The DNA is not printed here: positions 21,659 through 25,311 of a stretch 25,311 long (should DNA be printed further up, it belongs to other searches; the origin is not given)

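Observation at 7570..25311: Roughly 18 kb single-strand metal-resistance supercluster with two HME-RND pumps, a CopA ATPase and many periplasmic metal-binding lipoproteins but no outer-membrane factor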

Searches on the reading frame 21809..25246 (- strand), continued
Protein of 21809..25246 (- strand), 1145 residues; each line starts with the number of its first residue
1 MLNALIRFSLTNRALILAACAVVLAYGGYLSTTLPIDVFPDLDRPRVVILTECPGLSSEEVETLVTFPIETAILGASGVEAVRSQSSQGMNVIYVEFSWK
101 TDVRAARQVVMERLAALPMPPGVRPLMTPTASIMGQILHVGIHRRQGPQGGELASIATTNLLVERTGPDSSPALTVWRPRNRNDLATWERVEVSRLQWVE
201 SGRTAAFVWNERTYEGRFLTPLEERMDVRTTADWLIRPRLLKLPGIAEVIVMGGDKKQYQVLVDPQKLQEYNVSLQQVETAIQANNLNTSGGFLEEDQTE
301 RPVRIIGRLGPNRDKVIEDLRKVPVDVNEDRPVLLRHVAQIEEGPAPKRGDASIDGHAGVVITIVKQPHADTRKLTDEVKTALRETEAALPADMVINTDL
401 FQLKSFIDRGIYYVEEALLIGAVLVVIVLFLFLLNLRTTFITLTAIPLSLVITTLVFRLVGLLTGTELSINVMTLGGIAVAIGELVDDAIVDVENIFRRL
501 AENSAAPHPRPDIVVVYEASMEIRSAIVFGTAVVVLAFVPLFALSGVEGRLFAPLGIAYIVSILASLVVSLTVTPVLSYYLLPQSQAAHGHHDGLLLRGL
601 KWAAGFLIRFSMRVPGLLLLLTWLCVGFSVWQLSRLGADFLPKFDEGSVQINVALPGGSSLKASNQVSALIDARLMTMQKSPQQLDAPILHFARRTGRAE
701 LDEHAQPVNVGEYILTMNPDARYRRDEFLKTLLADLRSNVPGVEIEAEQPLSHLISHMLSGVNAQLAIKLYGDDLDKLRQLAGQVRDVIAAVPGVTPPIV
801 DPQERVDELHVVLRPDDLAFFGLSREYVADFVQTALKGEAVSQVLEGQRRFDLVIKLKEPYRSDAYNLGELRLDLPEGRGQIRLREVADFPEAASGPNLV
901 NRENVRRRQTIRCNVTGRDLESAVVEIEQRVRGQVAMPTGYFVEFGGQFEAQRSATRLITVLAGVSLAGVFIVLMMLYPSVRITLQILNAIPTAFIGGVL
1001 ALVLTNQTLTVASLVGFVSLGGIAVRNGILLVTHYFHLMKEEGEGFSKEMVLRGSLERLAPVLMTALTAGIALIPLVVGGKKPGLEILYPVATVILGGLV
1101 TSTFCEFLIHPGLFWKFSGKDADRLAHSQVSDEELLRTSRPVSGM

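Call 78: search_protein_families(library=ncbifam, proteins=[window:21809-25246:-, L001:1321-2805:+, L001:2757-4214:+], max_evalue=0.00001)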
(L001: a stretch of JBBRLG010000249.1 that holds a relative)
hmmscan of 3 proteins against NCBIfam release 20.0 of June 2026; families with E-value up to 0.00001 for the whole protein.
window:21809-25246:- (1145 aa): 11 families
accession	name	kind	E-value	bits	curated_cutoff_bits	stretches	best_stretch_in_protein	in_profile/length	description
TIGR00914.1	2A0601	subfamily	3.3e-209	697.3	701.45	1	1-1124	1-1042/1051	CusA/CzcA family heavy metal efflux RND transporter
NF033617.1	RND_permease_2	subfamily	1.2e-135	453.8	1250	2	227-1112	150-1002/1009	multidrug efflux RND transporter permease subunit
NF000282.2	RND_permease_1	subfamily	1.3e-99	334.6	1250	2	226-1114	151-1024/1029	multidrug efflux RND transporter permease subunit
NF007905.0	PRK10614.1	equivalog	2.3e-88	297.1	1774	2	237-1114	163-1005/1025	multidrug efflux RND transporter permease subunit MdtC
TIGR00915.1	2A0602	subfamily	1.4e-86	291.4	940.35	3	232-680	158-603/1050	efflux RND transporter permease subunit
NF007798.0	PRK10503.1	equivalog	9.8e-77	258.5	1584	2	239-1117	174-1022/1040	MdtB/MuxB family multidrug efflux RND transporter permease subunit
NF007133.0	PRK09579.1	equivalog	2.2e-62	210.9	1763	1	235-1124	160-1009/1017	multidrug efflux RND transporter permease subunit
NF007131.0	PRK09577.1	equivalog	8e-60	202.6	1768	2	242-675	167-595/1045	multidrug efflux RND transporter permease subunit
NF000037.1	RND_perm_OqxB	exception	9.2e-56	189.3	2200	2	228-613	156-530/1050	multidrug efflux RND transporter permease subunit OqxB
NF007842.1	PRK10555.1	equivalog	4.2e-55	187.1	1854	3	237-680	163-602/1036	multidrug efflux RND transporter permease AcrD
NF011706.2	PRK15127.1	equivalog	1.3e-52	178.9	2150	2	244-674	170-597/1049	multidrug efflux RND transporter permease subunit AcrB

L001:1321-2805:+ (494 aa): 3 families
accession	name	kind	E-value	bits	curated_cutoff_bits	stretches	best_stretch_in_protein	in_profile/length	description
NF045679.1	DiMtlExpIhpA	equivalog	1.7e-30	106.1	650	1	91-475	25-412/424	divalent metal ion exporter subunit IhpA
TIGR01844.1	type_I_sec_TolC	subfamily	4.7e-19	68.7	225.15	1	172-459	90-381/414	TolC family outer membrane protein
TIGR01845.1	outer_NodT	subfamily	7.8e-10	38.2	210.05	1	101-459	61-441/460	efflux transporter outer membrane subunit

L001:2757-4214:+ (485 aa): 2 families
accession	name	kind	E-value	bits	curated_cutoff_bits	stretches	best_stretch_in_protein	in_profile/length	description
TIGR01730.1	RND_mfp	subfamily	4.6e-13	48.8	94.9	1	264-451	145-310/322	efflux RND transporter periplasmic adaptor subunit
TIGR00999.1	8a0102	subfamily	5.2e-07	29.1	319.3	0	268-436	107-254/271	CzcB/NccB family metal efflux transporter periplasmic adaptor subunit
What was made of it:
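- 21809..25246 (-): RND2, an HME-like RND permease of 1145 aa. TIGR00914 697.3 bits (cut-off 701.45), matched full length (call 78).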
